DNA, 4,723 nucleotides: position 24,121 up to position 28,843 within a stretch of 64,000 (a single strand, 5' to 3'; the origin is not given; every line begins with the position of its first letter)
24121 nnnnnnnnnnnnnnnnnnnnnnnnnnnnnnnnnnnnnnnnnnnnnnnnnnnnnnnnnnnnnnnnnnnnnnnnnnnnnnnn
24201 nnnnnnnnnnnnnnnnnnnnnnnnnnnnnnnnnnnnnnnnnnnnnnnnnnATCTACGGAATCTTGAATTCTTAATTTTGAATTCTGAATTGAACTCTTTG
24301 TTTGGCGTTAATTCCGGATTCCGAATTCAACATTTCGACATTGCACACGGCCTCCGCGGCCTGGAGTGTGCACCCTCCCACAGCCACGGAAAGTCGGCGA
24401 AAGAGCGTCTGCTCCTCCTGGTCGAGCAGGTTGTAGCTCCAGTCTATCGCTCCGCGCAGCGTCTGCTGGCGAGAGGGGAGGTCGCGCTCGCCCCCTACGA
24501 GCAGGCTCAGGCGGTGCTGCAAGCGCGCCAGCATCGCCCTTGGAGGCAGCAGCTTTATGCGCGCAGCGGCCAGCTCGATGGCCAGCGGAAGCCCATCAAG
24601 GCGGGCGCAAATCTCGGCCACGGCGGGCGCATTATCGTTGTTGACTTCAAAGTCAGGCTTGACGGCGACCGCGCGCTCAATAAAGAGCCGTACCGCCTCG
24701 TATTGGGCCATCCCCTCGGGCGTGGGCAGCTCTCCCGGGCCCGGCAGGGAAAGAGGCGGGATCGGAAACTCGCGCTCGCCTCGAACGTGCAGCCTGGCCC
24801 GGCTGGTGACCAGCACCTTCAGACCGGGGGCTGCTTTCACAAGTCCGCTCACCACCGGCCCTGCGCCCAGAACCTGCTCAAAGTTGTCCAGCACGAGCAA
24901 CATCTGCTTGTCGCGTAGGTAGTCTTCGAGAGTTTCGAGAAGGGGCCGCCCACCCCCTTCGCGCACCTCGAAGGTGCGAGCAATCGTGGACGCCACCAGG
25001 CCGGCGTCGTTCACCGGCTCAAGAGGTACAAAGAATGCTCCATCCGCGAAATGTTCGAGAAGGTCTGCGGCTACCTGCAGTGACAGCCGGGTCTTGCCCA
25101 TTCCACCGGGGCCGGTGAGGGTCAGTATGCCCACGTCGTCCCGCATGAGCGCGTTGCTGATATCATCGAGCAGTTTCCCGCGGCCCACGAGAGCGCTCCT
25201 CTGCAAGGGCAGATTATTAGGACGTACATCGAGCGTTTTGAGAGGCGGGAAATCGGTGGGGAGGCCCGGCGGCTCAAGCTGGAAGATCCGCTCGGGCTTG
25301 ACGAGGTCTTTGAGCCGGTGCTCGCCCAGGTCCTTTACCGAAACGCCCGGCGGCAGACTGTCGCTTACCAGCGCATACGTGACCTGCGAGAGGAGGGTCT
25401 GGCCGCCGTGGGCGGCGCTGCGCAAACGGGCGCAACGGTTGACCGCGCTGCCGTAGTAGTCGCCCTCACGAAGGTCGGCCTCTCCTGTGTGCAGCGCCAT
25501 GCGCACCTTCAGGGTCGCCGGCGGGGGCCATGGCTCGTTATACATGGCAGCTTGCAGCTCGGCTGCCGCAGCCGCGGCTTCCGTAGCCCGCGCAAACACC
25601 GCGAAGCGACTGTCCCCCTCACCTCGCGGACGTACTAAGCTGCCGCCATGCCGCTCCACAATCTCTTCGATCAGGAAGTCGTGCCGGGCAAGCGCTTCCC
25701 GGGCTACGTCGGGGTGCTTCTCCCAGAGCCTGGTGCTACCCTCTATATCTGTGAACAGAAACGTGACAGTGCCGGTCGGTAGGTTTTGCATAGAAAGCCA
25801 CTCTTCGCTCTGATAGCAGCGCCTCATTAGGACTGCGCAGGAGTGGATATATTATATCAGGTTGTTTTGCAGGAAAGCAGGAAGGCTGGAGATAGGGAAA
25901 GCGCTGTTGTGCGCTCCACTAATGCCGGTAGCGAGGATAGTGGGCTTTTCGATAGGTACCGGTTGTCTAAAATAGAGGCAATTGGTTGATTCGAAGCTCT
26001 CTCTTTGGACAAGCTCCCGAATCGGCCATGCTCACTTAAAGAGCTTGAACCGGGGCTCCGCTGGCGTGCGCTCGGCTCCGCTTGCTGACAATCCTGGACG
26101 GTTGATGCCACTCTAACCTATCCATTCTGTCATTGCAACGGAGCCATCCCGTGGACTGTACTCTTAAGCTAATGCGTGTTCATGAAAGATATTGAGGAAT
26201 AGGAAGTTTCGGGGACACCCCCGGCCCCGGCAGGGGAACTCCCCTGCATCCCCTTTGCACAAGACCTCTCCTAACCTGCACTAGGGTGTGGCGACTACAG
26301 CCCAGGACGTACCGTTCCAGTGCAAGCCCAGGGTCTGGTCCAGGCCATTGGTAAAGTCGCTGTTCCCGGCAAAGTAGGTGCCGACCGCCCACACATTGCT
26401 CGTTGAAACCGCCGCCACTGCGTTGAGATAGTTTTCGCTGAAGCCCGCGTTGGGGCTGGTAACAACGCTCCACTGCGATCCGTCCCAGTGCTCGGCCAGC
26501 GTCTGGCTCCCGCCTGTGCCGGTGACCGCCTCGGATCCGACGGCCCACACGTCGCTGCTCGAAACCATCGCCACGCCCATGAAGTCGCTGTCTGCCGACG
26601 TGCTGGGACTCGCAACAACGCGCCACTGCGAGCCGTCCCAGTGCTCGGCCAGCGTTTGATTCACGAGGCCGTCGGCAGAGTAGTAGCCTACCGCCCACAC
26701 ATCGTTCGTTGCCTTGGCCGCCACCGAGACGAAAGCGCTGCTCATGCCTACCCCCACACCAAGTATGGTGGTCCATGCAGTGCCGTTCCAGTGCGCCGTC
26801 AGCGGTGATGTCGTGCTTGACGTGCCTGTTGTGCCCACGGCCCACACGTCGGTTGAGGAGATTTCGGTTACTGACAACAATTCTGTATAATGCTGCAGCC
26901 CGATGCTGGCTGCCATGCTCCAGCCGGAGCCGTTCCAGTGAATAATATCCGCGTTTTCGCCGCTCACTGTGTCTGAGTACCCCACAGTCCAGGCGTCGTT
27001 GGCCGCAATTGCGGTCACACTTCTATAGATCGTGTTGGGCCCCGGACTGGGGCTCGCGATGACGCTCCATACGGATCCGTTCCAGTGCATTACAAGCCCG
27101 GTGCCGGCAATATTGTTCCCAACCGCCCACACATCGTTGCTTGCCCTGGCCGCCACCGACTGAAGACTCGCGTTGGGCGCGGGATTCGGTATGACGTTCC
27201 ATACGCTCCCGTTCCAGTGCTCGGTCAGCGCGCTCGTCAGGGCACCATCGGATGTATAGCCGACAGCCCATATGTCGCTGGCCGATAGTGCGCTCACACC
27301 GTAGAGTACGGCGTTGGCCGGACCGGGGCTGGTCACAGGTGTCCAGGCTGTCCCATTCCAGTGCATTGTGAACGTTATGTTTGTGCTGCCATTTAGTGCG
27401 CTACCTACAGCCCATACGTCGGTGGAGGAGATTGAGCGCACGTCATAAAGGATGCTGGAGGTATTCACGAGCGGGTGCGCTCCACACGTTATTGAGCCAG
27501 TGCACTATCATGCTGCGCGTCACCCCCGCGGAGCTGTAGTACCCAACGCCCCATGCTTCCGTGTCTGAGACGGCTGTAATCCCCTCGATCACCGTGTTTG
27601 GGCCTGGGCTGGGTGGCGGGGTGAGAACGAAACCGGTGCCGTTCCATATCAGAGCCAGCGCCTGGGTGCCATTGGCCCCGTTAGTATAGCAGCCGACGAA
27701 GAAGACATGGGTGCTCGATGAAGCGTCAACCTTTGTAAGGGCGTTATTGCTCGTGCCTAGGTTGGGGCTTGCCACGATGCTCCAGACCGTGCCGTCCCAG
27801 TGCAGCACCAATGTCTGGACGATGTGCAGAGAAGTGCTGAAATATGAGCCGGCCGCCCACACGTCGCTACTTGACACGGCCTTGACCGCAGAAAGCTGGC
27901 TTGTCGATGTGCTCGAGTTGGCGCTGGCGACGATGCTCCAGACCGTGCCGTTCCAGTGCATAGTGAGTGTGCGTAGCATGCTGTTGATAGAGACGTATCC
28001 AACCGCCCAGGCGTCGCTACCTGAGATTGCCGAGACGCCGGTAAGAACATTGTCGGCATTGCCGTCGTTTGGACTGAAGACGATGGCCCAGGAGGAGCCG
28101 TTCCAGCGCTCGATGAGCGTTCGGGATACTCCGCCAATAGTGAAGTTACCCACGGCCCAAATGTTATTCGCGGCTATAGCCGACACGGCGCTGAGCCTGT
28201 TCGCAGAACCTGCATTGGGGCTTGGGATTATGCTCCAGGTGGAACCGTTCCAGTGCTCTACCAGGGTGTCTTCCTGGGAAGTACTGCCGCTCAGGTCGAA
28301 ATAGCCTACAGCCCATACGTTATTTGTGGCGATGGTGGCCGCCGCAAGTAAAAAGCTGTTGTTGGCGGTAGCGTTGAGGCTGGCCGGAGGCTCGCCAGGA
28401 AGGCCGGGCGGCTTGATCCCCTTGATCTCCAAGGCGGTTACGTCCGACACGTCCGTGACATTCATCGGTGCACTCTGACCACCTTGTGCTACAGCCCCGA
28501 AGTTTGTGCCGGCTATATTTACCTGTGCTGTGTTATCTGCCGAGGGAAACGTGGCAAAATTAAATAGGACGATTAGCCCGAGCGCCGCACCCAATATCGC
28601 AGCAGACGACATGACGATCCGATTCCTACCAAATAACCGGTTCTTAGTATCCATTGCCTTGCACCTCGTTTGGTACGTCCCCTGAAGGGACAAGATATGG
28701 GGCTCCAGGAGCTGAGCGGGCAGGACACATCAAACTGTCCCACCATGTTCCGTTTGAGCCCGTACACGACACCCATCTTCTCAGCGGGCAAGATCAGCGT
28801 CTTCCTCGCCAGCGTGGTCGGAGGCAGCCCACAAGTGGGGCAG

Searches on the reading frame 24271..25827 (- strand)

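Call 61: search_protein_families(library=pfam, proteins=[window:24271-25827:-], max_evalue=0.0001)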
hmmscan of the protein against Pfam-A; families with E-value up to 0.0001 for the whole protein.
window:24271-25827:- (518 aa): 4 families
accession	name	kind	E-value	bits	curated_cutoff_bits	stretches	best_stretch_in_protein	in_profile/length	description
PF00931.28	NB-ARC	-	2e-10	40.8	23.5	1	218-345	3-138/248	NB-ARC domain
PF00211.25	Guanylate_cyc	-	9.2e-10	38.8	21.9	1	17-173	5-171/183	Adenylate and Guanylate cyclase catalytic domain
PF13401.12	AAA_22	-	3.8e-07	30.9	27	1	232-319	5-96/130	AAA domain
PF13191.12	AAA_16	-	1.6e-05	25.9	32.6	0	213-270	2-59/167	AAA ATPase domain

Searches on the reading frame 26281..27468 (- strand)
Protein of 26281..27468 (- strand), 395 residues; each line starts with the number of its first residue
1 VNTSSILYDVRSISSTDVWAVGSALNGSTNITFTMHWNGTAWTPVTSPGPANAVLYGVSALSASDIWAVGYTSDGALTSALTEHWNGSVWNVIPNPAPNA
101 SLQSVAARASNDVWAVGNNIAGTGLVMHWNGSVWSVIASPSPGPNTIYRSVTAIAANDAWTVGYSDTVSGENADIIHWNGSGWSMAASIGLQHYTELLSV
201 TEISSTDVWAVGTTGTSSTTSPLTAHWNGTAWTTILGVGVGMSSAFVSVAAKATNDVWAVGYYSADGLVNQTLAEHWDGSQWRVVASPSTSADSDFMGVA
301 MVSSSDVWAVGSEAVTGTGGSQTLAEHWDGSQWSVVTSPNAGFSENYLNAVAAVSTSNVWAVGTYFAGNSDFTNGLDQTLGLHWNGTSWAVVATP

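Call 88: search_protein_families(library=pfam, proteins=[window:26281-27468:-], max_evalue=0.0001)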
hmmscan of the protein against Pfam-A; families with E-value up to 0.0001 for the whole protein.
window:26281-27468:- (395 aa): 3 families
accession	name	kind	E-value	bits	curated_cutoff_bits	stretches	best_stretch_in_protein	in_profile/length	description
PF12768.13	Rax2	-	3.6e-09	36.8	28.8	0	86-157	108-181/254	Rax2 C-terminal beta propeller domain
PF19565.4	DUF6087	-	5.3e-05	23.9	27.1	0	275-290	47-62/99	Family of unknown function (DUF6087)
PF10708.14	DUF2510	-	6e-05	23.1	24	0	37-52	17-32/35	Protein of unknown function (DUF2510)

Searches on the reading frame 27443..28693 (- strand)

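Call 88: search_protein_families(library=pfam, proteins=[window:27443-28693:-], max_evalue=0.0001)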
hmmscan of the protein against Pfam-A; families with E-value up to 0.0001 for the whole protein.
window:27443-28693:- (416 aa): 1 family
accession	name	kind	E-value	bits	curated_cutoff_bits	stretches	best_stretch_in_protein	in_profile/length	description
PF19565.4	DUF6087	-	8.1e-06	26.5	27.1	0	193-207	45-59/99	Family of unknown function (DUF6087)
